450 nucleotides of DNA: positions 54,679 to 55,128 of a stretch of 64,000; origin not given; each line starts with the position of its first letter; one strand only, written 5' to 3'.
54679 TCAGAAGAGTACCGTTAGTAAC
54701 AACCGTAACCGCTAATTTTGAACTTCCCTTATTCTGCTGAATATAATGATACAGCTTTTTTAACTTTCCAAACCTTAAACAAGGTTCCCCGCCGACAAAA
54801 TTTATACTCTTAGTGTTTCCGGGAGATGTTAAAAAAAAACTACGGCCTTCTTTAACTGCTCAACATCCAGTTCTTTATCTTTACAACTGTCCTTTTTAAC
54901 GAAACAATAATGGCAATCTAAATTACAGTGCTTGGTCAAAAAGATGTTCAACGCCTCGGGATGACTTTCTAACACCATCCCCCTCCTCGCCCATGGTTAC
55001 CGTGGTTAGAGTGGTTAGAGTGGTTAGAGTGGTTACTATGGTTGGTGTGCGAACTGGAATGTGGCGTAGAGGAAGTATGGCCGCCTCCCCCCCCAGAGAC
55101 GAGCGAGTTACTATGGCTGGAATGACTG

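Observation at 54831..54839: Single-base frameshift in a T9 homopolymer splits the downstream rSAM/SPASM maturase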

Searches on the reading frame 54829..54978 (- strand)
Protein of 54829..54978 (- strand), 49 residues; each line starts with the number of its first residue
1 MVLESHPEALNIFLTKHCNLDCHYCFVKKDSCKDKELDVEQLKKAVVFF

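Call 9: find_encoding_contigs(protein=window:54829-54978:-, flank=6000, max_places=6)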
Protein window:54829-54978:- (49 aa): 1 contig read that carries it; 1 place shown.
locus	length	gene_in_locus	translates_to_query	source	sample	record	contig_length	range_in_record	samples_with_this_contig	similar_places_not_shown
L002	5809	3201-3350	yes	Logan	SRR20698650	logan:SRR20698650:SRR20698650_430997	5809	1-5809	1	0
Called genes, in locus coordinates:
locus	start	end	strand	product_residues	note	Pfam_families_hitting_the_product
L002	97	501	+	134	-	PF27806:HxsD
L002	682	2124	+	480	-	PF13353:Fer4_12, PF04055:Radical_SAM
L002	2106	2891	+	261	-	-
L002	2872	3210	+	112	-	-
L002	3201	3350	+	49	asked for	PF04055:Radical_SAM (weak)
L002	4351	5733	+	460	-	PF04055:Radical_SAM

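Call 20: find_homologous_proteins(query=window:54832-54978:-, max_evalue=0.001)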
Query seq(49 aa) (49 aa): 1 proteins with E <= 0.001 among 1 candidates.
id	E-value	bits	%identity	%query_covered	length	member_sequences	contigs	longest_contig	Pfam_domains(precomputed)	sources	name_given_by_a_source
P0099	3.7e-26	106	100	100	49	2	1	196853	PF04055.28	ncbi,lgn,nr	ncbi:MAG: hypothetical protein NTW18_06200 [Candidatus Omnitrophica bacterium]|nr:hypothetical prote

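Call 40: list_cluster_members(proteins=[P0099, P0100, P0010])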
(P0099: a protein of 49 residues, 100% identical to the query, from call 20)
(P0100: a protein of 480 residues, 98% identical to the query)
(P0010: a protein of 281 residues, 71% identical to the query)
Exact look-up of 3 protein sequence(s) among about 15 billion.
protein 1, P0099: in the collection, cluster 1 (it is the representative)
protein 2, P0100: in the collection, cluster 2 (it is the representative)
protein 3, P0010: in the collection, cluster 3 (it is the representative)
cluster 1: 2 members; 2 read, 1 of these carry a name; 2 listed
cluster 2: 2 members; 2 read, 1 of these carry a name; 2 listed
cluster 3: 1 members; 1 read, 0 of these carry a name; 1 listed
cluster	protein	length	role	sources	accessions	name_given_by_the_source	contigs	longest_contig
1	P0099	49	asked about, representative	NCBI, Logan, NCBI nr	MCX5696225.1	MAG: hypothetical protein NTW18_06200 [Candidatus Omnitrophica bacterium] | hypothetical protein [Candidatus Omnitrophota bacterium]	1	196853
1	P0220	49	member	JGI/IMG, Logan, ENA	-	-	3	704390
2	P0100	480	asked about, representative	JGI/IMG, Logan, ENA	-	-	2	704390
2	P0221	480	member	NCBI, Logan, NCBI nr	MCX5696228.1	MAG: His-Xaa-Ser system radical SAM maturase HxsB [Candidatus Omnitrophica bacterium] | His-Xaa-Ser system radical SAM maturase HxsB [Candidatus Omnitrophota bacterium]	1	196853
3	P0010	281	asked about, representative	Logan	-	-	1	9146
